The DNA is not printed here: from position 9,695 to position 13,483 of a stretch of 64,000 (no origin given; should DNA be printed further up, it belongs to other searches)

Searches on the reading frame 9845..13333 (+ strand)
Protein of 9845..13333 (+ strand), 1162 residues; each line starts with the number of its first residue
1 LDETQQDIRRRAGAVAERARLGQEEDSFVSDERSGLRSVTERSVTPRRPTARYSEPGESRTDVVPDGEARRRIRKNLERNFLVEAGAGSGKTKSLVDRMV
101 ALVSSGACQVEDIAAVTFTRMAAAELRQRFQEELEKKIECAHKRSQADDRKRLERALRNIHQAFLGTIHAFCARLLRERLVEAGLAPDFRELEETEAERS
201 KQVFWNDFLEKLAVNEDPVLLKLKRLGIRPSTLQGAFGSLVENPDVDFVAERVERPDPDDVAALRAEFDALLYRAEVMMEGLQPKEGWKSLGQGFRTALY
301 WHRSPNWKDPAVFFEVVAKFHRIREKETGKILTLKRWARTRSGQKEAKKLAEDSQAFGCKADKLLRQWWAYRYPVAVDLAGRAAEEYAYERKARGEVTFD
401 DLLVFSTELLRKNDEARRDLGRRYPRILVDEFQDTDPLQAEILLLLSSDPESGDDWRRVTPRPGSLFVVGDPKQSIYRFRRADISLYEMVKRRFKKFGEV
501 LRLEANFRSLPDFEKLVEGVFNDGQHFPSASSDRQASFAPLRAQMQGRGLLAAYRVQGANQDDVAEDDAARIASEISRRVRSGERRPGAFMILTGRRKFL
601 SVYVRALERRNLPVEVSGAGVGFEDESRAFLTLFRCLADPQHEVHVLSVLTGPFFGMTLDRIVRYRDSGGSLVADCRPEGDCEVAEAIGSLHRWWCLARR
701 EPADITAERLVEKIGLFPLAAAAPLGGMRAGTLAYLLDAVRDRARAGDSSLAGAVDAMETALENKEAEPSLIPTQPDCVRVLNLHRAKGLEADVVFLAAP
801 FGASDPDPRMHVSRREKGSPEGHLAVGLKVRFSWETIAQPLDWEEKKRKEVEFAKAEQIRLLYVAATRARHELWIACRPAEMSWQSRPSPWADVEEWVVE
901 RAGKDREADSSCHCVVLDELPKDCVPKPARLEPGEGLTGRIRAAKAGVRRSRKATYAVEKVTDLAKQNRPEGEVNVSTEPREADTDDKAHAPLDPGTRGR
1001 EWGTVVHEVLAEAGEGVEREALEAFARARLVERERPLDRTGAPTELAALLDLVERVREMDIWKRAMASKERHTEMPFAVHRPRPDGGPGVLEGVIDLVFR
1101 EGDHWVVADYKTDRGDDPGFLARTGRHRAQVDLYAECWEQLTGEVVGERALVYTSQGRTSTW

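Call 6: search_protein_families(library=pfam, proteins=[window:9845-13333:+], max_evalue=0.01)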
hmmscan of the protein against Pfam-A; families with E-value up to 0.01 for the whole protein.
window:9845-13333:+ (1162 aa): 7 families
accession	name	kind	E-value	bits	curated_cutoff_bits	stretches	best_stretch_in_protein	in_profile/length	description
PF00580.27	UvrD-helicase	-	6.3e-55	187.2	23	1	71-494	6-270/271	UvrD/REP helicase N-terminal domain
PF13245.12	AAA_19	-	2.1e-16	60.8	25.1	2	78-151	11-78/134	AAA domain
PF13361.12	UvrD_C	-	6.3e-13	49.3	25.6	1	759-876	270-346/350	UvrD-like helicase C-terminal domain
PF13538.12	UvrD_C_2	-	9.6e-12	45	27.4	2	856-875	32-51/52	UvrD-like helicase C-terminal domain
PF12705.13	PDDEXK_1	-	2.7e-11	44.3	22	1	998-1144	33-175/247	PD-(D/E)XK nuclease superfamily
PF01443.25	Viral_helicase1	-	0.0052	17.1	21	0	82-137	2-53/228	Viral superfamily 1 RNA helicase core domain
PF24296.1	SrfA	-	0.0075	16.7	27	1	125-162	22-58/73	SrfA protein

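Call 7: search_protein_families(library=padloc, proteins=[window:9845-13333:+], max_evalue=0.01)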
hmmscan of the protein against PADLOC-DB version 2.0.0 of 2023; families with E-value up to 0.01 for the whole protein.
window:9845-13333:+ (1162 aa): 52 families (the best 25 are shown)
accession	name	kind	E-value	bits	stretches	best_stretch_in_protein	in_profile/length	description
PDLC00117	GajB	-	2e-34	117.1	2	381-541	176-322/604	UrvD helicase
PDLC00114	GajB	-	3.8e-34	116.2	2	387-654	179-418/635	UrvD helicase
PDLC03802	RTasHel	-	8.7e-34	115.4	2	344-537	115-287/675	DRT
PDLC00132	GajB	-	1.5e-30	104.4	2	383-509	174-287/625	UrvD helicase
PDLC00127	GajB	-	3.6e-28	96.4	2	382-509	160-277/594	UrvD helicase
PDLC00119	GajB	-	7e-28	95.9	2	393-491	188-273/565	UrvD helicase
PDLC00122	GajB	-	3.1e-25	87.1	2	406-522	145-248/502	UrvD helicase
PDLC00123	GajB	-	6.2e-24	82.5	3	393-511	146-249/540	UrvD helicase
PDLC00135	GajB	-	3e-23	80.5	2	78-133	20-73/603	UrvD helicase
PDLC00107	GajB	-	4.1e-23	79.8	3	392-508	184-285/587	UrvD helicase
PDLC00103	GajB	-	5.5e-23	79.7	2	376-609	164-370/612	UrvD helicase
PDLC00138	GajB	-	5e-22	76.3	2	392-532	189-313/581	UrvD helicase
PDLC00129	GajB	-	5.2e-22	76.2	2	394-514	195-302/594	UrvD helicase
PDLC00130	GajB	-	5.6e-21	72.4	2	383-512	165-281/589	UrvD helicase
PDLC00112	GajB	-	6.3e-21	72.6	2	383-515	168-289/581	UrvD helicase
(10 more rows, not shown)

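Call 8: search_protein_families(library=ncbifam, proteins=[window:9845-13333:+], max_evalue=0.01)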
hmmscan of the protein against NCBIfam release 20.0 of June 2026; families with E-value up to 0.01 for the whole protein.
window:9845-13333:+ (1162 aa): 15 families
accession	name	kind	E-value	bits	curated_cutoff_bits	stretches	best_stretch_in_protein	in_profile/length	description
TIGR02785.1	addA_Gpos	equivalog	2.2e-64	217.9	707.65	4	78-223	14-153/1234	helicase-exonuclease AddAB subunit AddA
TIGR02784.1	addA_alphas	equivalog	2.1e-63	215.1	860.75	2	342-1157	306-1133/1138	double-strand break repair helicase AddA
TIGR00609.1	recB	equivalog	2.9e-62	211.1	696.05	1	77-1113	8-1088/1175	exodeoxyribonuclease V subunit beta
TIGR01073.1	pcrA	equivalog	4.3e-40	137.8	911.2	2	385-654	171-412/725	DNA helicase PcrA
NF010485.0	PRK13909.1-2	equivalog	1.8e-38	132.3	650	2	390-523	295-426/909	RecB-like helicase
TIGR01075.1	uvrD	equivalog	2.6e-37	128.5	1144.45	2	78-194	17-111/715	DNA helicase II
NF010487.0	PRK13909.1-4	equivalog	4.4e-35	121.2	759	3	419-527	323-427/924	RecB-like helicase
NF008743.0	PRK11773.1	equivalog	1.9e-34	119.1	965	2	78-197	22-119/720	DNA helicase II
TIGR01074.1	rep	equivalog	2.8e-31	108.5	951.45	2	385-653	168-408/668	DNA helicase Rep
NF008128.0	PRK10876.1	equivalog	2.2e-29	101.8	1697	1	76-523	15-463/1181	exodeoxyribonuclease V subunit beta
NF008276.0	PRK11054.1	equivalog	8.9e-27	93.9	543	3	76-136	207-267/684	DNA helicase IV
NF008172.0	PRK10919.1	equivalog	5.9e-21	74.3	1168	2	387-517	171-287/673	DNA helicase Rep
NF010486.0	PRK13909.1-3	equivalog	4.6e-19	68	1109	2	426-517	333-419/921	RecB-like helicase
NF010484.0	PRK13909.1-1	equivalog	3.6e-14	51.5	1074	2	423-524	344-438/945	RecB-like helicase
TIGR00372.1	cas4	equivalog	0.0028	17.5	65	1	1091-1158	68-129/180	CRISPR-associated protein Cas4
